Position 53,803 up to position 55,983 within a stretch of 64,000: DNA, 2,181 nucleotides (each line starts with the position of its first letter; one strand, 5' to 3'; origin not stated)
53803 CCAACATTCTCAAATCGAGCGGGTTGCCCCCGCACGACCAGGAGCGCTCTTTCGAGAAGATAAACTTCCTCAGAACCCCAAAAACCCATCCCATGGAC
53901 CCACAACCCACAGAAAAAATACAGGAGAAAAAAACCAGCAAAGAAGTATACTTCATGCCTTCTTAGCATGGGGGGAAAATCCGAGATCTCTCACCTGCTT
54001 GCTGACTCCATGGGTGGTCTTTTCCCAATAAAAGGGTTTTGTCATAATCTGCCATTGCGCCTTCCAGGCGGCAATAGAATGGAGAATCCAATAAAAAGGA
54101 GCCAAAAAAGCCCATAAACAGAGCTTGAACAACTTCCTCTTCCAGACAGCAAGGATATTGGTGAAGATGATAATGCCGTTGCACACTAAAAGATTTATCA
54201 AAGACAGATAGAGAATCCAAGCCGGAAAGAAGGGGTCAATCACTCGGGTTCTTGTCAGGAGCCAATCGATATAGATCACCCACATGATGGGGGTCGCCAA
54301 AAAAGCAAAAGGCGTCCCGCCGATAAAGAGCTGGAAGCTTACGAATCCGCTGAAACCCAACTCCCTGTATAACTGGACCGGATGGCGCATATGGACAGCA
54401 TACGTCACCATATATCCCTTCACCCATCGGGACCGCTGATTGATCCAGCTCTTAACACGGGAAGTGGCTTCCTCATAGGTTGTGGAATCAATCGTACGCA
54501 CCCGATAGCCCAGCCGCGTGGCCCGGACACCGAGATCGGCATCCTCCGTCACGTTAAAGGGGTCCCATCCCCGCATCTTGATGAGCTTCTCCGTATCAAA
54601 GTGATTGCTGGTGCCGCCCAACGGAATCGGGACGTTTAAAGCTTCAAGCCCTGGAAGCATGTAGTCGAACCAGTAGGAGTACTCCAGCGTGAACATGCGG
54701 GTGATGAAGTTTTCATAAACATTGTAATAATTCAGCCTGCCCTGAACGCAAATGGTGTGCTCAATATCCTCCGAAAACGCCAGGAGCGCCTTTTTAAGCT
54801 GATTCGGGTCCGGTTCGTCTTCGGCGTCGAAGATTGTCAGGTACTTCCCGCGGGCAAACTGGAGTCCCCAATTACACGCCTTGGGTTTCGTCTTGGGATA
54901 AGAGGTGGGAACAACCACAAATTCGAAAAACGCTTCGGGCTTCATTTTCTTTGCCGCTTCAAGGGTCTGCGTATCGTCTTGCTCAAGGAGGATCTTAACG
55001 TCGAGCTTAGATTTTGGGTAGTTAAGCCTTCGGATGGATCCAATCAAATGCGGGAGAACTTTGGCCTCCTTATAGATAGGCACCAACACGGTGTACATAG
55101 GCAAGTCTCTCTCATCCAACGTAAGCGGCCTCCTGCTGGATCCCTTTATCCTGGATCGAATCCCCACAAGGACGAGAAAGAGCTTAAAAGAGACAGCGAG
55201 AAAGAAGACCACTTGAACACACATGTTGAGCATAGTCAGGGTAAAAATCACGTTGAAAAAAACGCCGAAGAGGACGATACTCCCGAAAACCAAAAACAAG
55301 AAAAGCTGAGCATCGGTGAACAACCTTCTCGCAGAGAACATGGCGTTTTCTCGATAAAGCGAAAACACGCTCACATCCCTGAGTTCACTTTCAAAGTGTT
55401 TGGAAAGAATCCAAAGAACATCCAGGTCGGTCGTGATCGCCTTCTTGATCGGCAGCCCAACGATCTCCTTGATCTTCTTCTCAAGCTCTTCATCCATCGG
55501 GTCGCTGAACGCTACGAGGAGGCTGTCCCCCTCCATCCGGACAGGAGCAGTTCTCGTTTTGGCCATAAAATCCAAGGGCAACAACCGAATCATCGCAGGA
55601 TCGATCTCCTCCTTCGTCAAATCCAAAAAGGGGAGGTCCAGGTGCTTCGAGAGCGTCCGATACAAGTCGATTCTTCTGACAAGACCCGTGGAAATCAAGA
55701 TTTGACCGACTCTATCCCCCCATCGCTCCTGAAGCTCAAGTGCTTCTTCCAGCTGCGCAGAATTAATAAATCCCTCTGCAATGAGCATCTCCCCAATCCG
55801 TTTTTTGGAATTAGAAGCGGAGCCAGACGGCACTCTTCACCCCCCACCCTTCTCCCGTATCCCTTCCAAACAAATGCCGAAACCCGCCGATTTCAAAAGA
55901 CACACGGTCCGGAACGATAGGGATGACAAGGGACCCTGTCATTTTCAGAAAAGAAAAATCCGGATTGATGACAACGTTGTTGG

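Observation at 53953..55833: QxxRW processive GT2 synthase with an N-terminal MshEN c-di-GMP receptor domain in place of PilZ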

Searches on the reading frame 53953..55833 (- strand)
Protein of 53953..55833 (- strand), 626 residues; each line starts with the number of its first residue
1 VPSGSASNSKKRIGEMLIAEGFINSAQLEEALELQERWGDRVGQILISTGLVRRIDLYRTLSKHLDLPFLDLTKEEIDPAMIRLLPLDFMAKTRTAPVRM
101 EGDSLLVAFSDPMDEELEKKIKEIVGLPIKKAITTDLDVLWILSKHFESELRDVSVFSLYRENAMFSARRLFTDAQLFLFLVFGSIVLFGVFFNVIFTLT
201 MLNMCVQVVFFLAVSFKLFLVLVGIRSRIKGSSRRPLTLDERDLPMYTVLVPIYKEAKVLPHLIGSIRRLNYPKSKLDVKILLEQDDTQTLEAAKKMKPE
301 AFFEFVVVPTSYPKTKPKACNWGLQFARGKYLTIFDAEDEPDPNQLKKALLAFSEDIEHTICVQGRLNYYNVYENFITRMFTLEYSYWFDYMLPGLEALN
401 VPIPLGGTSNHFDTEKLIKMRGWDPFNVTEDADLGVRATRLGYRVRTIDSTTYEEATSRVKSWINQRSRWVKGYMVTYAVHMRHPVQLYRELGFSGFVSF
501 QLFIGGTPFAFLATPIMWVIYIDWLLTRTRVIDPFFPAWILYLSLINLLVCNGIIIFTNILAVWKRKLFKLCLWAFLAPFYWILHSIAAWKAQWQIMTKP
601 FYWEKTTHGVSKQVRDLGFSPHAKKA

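Call 5: search_protein_families(library=pfam, proteins=[window:53953-55833:-], max_evalue=0.01)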
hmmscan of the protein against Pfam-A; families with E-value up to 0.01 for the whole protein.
window:53953-55833:- (626 aa): 4 families
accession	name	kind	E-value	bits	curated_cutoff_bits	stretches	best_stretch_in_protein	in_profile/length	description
PF13632.12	Glyco_trans_2_3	-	9.6e-21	74.9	27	1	332-543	2-190/198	Glycosyl transferase family group 2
PF13641.12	Glyco_tranf_2_3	-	1e-18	68.7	27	1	245-473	1-230/230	Glycosyltransferase like family 2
PF05157.20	MshEN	-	1.1e-17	64.2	23.1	1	65-152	1-89/90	MshEN domain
PF00535.33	Glycos_transf_2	-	2.2e-13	50.9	23.3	1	248-386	1-134/168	Glycosyl transferase family 2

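Call 6: search_protein_families(library=ncbifam, proteins=[window:53953-55833:-], max_evalue=0.01)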
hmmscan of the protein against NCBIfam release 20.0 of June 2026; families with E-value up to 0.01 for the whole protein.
window:53953-55833:- (626 aa): 15 families
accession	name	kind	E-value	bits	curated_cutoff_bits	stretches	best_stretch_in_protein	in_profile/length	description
NF012033.0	PRK15489.1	equivalog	6.7e-17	60.9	537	1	8-150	488-630/703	glycosyl transferase family protein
NF053729.1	c-di-GMP_motif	domain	1.1e-15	57.2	38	1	12-63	1-52/53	cyclic di-GMP-binding domain-containing protein, MshE-related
NF008411.1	PRK11234.1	equivalog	2e-14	52.9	1170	1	5-148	476-618/723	cyclic di-3',5'-guanylate-activated glycosyltransferase NfrB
TIGR03030.1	CelA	equivalog_domain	2.1e-13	49.2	699.1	1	194-520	78-425/714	UDP-forming cellulose synthase catalytic subunit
TIGR02538.1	type_IV_pilB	equivalog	2.6e-13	49.4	675.65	1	13-151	2-140/564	type IV-A pilus assembly ATPase PilB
TIGR03111.1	glyc2_xrt_Gpos1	hypoth_equivalog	6.3e-13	48.3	363.95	1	241-526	45-334/439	TIGR03111 family XrtG-associated glycosyltransferase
TIGR03937.1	PgaC_IcaA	equivalog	5.4e-10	38.8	422.3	1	235-592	35-386/407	poly-beta-1,6-N-acetyl-D-glucosamine synthase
NF041865.1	EpsU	equivalog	2.6e-07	30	700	1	246-476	40-267/394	exopolysaccharide biosynthesis GT2 family glycosyltransferase EpsU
TIGR03965.1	mycofact_glyco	equivalog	8e-06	25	280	1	236-355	67-181/467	mycofactocin biosynthesis glycosyltransferase MftF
NF053846.1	glyco_with_XrtP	equivalog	0.00011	21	520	1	419-607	243-436/440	XrtP-associated glycosyltransferase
NF003962.0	PRK05454.2-5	equivalog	0.0003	19.5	328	0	164-258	52-150/641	glucans biosynthesis glucosyltransferase MdoH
NF041875.1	EPS_EpsD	equivalog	0.00057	19.4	370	1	249-469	3-222/325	exopolysaccharide biosynthesis glycosyltransferase EpsD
NF007482.0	PRK10073.1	equivalog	0.00071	18.7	423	1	245-357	6-115/334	glycosyltransferase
TIGR04283.1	glyco_like_mftF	equivalog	0.0013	18.4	182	1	248-449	2-179/221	TIGR04283 family arsenosugar biosynthesis glycosyltransferase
NF050050.1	ProtGlycPglI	equivalog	0.0033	16.8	500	1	245-360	2-115/306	GalNAc(5)-diNAcBac-PP-undecaprenol beta-1,3-glucosyltransferase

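Call 8: search_solved_structures(query=window:53953-55833:-, max_evalue=0.01, show_alignments=4)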
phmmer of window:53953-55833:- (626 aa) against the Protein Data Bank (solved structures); distinct sequences matched with E-value up to 0.01: 20.
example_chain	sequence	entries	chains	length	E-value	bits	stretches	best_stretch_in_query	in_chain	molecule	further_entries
6f8l_G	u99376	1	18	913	1.4e-34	122.7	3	10-148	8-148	Type IV pilus assembly protein PilF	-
5htl_A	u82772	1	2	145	7.9e-18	67.4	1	9-115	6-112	MSHA biogenesis protein MshE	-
5zfr_A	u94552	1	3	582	1.2e-15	60.3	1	11-150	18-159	Type IV pilus biogenesis ATPase PilB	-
6olj_C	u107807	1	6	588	3.6e-15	58.7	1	2-150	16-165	Type IV pilus biogenesis ATPase PilB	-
5tsg_B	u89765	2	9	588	3.6e-15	58.7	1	2-150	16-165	Type IV pilus biogenesis ATPase PilB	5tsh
3jc8_Ba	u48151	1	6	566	5.3e-15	58.1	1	12-147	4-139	Type IV-A pilus assembly ATPase PilB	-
9g1w_A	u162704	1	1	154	5.3e-13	51.5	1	10-148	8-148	Type IV pilus assembly ATPase PilB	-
8pfa_A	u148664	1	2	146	1.6e-11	46.6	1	8-117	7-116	c-di-GMP binding domain of the ATPase enzyme PilF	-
8pdk_A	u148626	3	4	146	3.4e-11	45.5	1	9-117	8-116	c-di-GMP binding domain of the ATPase enzyme PilF | ATP-binding motif-containing protein pilF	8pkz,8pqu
9glg_A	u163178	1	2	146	3.5e-11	45.5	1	9-117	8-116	ATP-binding motif-containing protein pilF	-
6ejf_J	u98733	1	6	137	8.8e-11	44.2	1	12-117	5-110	Type IV pilus assembly protein PilF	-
8pe0_A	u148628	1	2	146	8.9e-11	44.2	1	11-117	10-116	c-di-GMP binding domain of the ATPase enzyme PilF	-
9gl5_A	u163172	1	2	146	9e-11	44.1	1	9-117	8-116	ATP-binding motif-containing protein pilF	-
6ejf_G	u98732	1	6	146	1.6e-10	43.3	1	11-114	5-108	Type IV pilus assembly protein PilF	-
5tze_C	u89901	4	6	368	8.9e-05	24.3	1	247-355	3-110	Glycosyl transferase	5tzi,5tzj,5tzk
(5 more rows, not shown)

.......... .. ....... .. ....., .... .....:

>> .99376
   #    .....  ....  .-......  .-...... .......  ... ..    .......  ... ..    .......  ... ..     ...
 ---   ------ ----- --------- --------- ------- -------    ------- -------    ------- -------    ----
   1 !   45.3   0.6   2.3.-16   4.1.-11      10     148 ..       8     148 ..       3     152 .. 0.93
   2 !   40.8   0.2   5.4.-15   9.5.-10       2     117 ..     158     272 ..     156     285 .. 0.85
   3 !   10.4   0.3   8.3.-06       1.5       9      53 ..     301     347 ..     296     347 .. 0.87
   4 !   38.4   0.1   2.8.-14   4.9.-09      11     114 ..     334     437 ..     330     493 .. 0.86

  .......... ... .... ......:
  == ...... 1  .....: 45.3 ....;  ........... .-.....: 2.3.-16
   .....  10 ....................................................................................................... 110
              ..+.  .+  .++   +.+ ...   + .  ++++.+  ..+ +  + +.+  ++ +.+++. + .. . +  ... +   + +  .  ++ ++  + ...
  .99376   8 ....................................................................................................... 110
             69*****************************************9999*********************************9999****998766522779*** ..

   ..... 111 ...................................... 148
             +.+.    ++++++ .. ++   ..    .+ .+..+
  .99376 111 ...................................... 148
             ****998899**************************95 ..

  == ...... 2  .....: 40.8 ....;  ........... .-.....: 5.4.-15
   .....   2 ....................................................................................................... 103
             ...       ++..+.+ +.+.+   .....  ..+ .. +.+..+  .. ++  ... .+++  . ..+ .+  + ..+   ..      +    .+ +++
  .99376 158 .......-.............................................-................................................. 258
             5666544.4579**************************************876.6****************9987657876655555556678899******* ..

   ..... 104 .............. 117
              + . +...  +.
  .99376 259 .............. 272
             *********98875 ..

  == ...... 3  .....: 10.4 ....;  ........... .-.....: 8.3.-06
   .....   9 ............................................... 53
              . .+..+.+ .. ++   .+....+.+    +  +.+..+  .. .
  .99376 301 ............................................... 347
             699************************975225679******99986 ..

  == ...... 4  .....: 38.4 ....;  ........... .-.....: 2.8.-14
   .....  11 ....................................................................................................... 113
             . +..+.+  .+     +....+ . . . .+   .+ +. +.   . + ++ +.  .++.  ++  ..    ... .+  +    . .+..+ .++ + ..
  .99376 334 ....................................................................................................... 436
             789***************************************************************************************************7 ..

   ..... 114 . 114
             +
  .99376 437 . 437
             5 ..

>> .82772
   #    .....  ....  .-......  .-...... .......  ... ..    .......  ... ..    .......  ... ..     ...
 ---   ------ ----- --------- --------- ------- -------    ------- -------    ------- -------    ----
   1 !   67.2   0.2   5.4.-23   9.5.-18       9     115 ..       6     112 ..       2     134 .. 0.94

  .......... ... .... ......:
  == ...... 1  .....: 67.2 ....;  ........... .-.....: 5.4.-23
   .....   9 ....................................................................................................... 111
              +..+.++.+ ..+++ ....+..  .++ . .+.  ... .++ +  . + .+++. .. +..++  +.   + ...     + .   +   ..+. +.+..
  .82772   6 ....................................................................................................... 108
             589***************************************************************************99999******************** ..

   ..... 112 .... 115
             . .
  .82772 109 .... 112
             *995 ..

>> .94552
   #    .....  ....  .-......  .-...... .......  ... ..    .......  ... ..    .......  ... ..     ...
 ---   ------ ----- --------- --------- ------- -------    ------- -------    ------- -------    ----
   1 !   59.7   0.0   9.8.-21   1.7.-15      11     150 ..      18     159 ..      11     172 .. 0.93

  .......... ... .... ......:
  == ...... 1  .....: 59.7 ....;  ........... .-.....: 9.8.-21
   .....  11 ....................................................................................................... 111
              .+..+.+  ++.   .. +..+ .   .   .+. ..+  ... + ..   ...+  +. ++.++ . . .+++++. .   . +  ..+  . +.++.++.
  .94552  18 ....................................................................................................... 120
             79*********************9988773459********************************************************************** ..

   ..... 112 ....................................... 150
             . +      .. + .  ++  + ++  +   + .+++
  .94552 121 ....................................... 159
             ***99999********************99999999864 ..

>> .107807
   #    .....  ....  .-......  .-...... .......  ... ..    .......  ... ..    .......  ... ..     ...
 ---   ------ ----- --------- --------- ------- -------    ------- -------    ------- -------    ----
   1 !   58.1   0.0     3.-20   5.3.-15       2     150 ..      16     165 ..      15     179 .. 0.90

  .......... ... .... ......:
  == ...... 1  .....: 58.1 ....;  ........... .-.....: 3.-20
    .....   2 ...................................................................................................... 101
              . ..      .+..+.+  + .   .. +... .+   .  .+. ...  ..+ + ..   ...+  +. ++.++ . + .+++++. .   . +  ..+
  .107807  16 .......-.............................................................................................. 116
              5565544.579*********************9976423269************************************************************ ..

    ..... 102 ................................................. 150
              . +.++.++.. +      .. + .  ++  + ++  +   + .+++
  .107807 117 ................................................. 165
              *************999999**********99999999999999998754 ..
